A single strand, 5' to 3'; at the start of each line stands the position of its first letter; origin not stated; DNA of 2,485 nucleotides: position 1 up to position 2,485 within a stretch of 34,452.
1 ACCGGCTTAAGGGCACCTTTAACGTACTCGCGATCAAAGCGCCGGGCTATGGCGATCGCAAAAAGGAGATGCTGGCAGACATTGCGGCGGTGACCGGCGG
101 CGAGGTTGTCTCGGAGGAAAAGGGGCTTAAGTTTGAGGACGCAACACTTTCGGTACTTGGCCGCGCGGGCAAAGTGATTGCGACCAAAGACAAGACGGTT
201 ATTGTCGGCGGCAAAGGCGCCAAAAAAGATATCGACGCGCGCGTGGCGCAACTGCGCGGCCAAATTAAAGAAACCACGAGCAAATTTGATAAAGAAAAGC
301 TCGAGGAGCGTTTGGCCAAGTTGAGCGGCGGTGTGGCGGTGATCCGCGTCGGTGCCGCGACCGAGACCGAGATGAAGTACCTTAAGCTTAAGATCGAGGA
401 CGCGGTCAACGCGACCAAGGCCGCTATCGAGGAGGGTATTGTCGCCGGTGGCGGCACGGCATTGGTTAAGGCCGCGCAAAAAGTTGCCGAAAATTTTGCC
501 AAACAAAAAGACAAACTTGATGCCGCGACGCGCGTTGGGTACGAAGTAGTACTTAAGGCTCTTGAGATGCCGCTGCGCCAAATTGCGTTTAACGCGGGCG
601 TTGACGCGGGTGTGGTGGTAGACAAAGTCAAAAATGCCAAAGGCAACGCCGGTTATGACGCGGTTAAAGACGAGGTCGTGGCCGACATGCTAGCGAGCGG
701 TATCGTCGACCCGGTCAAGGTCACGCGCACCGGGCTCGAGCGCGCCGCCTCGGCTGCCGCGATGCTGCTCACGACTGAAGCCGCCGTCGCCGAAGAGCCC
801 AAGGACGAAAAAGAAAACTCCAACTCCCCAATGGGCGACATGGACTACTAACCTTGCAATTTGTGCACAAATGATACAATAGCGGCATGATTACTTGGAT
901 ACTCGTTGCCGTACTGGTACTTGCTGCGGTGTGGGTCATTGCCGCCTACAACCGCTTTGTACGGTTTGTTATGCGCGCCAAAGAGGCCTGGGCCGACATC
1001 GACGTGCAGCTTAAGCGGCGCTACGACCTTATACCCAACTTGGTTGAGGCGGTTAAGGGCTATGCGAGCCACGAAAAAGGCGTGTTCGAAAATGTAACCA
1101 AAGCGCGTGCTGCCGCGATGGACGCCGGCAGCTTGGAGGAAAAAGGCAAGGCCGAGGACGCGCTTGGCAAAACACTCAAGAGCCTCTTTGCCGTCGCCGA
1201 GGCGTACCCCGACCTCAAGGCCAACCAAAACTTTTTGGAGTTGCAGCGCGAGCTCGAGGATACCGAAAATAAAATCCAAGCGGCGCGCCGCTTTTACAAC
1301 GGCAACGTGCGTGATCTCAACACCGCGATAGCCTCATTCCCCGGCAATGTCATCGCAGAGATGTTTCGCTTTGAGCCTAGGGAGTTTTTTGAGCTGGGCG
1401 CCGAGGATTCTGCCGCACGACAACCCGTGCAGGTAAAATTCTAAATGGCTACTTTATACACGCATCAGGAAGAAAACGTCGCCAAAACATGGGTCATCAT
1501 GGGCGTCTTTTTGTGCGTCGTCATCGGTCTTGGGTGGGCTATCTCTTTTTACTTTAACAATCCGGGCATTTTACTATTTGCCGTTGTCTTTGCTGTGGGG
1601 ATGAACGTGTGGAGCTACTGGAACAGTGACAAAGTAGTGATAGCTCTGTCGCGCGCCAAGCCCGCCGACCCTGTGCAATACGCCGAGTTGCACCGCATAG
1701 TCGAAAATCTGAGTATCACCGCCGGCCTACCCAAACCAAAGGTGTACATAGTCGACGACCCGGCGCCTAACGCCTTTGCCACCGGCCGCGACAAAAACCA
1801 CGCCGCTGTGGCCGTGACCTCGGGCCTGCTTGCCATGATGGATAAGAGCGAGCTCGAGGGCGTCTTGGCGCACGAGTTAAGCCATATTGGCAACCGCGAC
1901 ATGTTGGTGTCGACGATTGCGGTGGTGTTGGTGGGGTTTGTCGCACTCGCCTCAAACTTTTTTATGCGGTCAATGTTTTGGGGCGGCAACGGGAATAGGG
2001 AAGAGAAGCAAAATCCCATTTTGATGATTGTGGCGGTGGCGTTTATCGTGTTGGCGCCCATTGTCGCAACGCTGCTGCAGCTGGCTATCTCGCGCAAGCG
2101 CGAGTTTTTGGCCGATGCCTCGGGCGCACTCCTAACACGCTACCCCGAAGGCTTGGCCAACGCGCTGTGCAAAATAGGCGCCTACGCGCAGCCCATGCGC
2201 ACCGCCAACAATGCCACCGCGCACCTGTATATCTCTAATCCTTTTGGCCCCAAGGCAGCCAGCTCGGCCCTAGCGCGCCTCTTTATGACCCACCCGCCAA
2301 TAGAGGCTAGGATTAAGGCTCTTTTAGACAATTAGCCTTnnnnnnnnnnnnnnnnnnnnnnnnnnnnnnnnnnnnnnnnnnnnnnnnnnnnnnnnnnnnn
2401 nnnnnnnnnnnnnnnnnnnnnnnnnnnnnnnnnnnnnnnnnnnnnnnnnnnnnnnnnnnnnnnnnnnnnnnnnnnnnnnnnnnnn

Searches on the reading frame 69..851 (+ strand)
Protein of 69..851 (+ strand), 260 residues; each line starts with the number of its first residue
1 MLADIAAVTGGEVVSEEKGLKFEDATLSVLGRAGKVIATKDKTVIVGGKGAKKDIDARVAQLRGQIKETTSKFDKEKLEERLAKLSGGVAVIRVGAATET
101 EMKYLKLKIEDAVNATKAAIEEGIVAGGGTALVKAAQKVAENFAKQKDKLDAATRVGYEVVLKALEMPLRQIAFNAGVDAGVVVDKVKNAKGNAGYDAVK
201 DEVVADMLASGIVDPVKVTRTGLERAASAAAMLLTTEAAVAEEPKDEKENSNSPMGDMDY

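Call 8: search_protein_families(library=pfam, proteins=[window:69-851:+], max_evalue=0.01)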
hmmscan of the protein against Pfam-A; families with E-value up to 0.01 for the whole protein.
window:69-851:+ (260 aa): 1 family
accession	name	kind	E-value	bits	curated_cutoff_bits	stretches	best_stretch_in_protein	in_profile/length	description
PF00118.29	Cpn60_TCP1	-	5.3e-32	111.6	34.3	1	2-242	285-488/490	TCP-1/cpn60 chaperonin family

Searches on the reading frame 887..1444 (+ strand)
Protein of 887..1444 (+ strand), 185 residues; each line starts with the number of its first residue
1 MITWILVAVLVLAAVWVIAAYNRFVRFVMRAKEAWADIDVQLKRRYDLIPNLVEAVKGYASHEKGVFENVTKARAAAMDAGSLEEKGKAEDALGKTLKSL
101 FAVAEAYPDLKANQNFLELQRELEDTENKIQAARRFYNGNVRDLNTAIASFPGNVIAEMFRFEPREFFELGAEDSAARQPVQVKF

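Call 8: search_protein_families(library=pfam, proteins=[window:887-1444:+], max_evalue=0.01)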
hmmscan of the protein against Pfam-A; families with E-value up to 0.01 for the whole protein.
window:887-1444:+ (185 aa): 1 family
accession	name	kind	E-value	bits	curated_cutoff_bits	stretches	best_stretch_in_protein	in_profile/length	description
PF04011.17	LemA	-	6.3e-63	211.5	26.2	1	34-185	1-149/149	LemA family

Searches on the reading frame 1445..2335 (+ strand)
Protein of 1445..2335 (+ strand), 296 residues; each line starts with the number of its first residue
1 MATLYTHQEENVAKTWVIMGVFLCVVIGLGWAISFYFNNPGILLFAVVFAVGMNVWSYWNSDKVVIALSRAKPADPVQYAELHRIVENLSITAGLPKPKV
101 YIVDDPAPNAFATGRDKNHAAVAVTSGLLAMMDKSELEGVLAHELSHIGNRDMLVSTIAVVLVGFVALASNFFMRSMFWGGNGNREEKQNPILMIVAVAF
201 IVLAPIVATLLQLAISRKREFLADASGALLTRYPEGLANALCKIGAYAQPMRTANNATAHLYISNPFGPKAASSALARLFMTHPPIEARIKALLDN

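Call 8: search_protein_families(library=pfam, proteins=[window:1445-2335:+], max_evalue=0.01)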
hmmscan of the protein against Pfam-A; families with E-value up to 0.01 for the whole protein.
window:1445-2335:+ (296 aa): 3 families
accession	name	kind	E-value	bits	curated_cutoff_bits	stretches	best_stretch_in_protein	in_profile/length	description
PF01435.24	Peptidase_M48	-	1.3e-36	126.6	20.3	1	78-294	3-183/186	Peptidase family M48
PF05569.17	Peptidase_M56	-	0.0015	18.2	31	1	126-162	182-218/296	BlaR1 peptidase M56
PF18958.6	DUF5700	-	0.0057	16.5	25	1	96-156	94-149/283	Putative zinc dependent peptidase (DUF5700)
